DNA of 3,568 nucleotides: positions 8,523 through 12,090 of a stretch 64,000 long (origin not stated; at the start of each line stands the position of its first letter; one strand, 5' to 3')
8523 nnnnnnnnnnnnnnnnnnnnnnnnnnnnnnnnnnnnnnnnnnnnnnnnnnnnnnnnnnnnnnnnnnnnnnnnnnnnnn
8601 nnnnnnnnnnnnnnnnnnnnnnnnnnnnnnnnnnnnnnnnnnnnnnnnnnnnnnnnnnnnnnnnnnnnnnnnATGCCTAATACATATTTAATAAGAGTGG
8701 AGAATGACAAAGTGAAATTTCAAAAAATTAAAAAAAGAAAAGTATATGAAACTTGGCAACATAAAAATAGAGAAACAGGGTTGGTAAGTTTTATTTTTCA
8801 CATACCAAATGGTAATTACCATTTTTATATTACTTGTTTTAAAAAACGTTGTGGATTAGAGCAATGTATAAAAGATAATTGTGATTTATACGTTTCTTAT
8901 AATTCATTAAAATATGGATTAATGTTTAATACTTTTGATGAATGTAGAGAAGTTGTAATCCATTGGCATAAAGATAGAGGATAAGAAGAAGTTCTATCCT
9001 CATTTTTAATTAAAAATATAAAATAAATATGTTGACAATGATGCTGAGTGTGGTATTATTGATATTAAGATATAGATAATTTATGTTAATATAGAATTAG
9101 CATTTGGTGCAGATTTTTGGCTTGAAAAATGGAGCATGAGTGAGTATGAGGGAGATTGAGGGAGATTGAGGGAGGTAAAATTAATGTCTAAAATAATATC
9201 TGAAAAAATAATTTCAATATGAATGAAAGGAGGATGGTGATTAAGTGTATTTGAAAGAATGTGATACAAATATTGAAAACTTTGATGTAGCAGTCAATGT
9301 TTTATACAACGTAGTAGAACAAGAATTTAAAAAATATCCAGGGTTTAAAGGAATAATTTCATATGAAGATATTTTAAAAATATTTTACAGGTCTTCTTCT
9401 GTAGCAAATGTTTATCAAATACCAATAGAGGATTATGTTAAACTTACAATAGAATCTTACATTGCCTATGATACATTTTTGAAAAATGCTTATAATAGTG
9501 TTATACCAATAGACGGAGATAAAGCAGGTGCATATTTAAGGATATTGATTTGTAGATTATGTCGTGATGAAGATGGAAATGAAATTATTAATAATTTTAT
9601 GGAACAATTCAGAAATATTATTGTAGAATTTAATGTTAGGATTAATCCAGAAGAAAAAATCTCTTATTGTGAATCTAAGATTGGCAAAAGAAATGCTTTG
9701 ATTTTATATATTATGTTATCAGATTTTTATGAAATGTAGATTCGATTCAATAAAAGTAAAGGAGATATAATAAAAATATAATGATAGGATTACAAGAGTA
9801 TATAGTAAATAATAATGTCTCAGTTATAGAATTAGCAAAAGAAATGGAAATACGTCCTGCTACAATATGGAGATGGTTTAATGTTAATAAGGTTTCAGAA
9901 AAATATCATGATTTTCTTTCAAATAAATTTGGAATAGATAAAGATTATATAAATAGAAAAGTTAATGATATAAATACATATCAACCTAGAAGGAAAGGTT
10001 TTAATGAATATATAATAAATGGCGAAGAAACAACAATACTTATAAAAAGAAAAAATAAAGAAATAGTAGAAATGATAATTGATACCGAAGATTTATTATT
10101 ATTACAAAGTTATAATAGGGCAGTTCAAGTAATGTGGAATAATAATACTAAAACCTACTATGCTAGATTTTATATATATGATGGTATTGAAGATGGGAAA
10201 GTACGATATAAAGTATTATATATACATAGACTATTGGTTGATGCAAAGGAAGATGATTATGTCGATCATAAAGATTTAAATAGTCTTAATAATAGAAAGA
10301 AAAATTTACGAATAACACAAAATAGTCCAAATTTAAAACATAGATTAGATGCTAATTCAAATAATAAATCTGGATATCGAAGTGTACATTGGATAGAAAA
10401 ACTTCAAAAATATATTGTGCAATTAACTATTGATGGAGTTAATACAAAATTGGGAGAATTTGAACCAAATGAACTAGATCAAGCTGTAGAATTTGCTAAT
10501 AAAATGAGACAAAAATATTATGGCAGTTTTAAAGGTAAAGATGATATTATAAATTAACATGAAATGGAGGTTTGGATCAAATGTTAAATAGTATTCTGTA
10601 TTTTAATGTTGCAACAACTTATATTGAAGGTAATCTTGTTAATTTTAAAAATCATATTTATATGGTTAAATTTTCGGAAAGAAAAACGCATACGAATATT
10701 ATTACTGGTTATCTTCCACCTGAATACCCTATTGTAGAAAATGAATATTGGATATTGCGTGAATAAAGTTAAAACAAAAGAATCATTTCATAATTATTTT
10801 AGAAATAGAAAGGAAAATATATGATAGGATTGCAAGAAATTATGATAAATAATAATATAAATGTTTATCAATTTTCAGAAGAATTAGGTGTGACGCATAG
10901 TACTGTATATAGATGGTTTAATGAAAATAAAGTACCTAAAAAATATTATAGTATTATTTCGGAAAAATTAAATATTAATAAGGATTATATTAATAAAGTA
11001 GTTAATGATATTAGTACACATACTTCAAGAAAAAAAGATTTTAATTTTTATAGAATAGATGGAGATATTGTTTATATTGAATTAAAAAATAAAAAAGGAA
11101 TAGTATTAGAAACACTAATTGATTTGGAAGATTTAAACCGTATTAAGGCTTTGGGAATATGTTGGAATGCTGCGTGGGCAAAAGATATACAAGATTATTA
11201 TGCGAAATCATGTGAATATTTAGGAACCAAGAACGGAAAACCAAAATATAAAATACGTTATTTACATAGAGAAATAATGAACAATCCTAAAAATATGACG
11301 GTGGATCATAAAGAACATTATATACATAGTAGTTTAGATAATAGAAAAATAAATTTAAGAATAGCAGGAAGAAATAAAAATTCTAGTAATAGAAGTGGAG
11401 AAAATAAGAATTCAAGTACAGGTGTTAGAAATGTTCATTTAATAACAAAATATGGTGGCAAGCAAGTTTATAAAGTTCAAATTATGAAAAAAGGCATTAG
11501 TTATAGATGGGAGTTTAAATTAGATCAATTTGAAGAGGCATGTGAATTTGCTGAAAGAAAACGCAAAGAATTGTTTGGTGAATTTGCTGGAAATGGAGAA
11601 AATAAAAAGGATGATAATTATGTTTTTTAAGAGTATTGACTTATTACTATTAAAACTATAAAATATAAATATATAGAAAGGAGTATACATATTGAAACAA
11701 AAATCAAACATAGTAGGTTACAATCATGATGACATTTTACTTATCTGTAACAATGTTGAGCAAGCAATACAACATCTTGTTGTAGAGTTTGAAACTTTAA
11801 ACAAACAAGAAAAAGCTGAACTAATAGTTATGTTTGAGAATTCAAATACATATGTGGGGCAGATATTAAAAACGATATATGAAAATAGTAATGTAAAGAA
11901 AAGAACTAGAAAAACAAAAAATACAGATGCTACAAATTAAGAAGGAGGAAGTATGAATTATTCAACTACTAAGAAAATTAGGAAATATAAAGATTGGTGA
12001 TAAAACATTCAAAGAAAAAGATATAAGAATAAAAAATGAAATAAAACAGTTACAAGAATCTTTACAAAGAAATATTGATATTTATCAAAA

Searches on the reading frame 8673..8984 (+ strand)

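Call 3: search_protein_families(library=pfam, proteins=[window:8673-8984:+], max_evalue=0.01)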
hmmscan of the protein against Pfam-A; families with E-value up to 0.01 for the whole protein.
window:8673-8984:+ (103 aa): 0 families

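Call 4: search_protein_families(library=phrogs, proteins=[window:8673-8984:+], max_evalue=0.01)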
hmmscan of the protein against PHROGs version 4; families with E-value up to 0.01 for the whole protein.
window:8673-8984:+ (103 aa): 1 family
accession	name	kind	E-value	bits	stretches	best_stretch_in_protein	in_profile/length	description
phrog_12623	-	unknown function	0.0013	19.6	1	14-56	15-64/75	-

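Call 72: search_protein_families(library=pfam, proteins=[window:8712-8984:+], max_evalue=0.1)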
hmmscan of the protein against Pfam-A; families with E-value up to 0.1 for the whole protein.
window:8712-8984:+ (90 aa): 0 families

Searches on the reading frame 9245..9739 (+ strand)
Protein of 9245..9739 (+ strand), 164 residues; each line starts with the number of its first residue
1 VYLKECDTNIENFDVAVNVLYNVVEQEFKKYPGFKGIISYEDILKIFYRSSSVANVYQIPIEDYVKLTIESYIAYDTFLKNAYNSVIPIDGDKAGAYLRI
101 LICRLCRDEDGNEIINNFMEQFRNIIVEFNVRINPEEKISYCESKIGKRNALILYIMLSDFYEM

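Call 16: search_protein_families(library=pfam, proteins=[window:9245-9739:+], max_evalue=0.05)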
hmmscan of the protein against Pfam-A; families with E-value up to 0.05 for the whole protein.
window:9245-9739:+ (164 aa): 1 family
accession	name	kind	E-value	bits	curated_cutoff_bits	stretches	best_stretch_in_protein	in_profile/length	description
PF17026.10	zf-RRPl_C4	-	0.025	15.2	28.9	0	44-123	24-103/108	Putative ribonucleoprotein zinc-finger pf C4 type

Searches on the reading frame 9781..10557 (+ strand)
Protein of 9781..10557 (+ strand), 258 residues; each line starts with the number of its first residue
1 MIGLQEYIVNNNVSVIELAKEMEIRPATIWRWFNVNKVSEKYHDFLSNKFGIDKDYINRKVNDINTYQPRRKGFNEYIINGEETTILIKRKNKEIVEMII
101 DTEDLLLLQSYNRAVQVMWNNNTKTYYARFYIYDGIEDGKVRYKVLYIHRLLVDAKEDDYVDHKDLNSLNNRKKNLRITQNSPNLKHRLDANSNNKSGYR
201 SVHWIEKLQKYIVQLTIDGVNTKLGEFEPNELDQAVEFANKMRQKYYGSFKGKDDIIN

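Call 16: search_protein_families(library=pfam, proteins=[window:9781-10557:+], max_evalue=0.05)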
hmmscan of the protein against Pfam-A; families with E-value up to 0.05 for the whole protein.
window:9781-10557:+ (258 aa): 1 family
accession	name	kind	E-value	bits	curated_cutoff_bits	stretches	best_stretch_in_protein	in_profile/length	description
PF13392.12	HNH_3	-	0.015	15.3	24.8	1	161-179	21-39/46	HNH endonuclease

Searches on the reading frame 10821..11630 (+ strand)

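Call 16: search_protein_families(library=pfam, proteins=[window:10821-11630:+], max_evalue=0.05)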
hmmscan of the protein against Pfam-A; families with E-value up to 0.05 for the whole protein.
window:10821-11630:+ (269 aa): 7 families
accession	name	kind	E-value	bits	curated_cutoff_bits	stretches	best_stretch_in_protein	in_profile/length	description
PF01381.28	HTH_3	-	0.00011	22.5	23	1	4-56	1-54/55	Helix-turn-helix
PF13443.12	HTH_26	-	0.00066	20.3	22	1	4-36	2-34/63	Cro/C1-type HTH DNA-binding domain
PF13384.12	HTH_23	-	0.0022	18.2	24.6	1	18-34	23-39/50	Homeodomain-like domain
PF07022.19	Phage_CI_repr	-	0.019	15.7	22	0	17-53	17-53/65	Bacteriophage CI repressor helix-turn-helix domain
PF13022.12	HTH_Tnp_1_2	-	0.02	15.4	27.9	1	5-50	16-64/122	Helix-turn-helix of insertion element transposase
PF08279.18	HTH_11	-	0.022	15.1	25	0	10-31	12-34/55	HTH domain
PF12728.13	HTH_17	-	0.038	14.7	27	0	19-39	8-28/51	Helix-turn-helix domain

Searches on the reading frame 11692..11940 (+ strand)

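Call 16: search_protein_families(library=pfam, proteins=[window:11692-11940:+], max_evalue=0.05)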
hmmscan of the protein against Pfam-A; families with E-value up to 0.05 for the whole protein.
window:11692-11940:+ (82 aa): 1 family
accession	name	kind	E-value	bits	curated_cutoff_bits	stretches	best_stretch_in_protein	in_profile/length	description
PF10955.13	Fin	-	0.013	16.2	23.7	0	25-59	21-55/76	Anti-sigma-F factor Fin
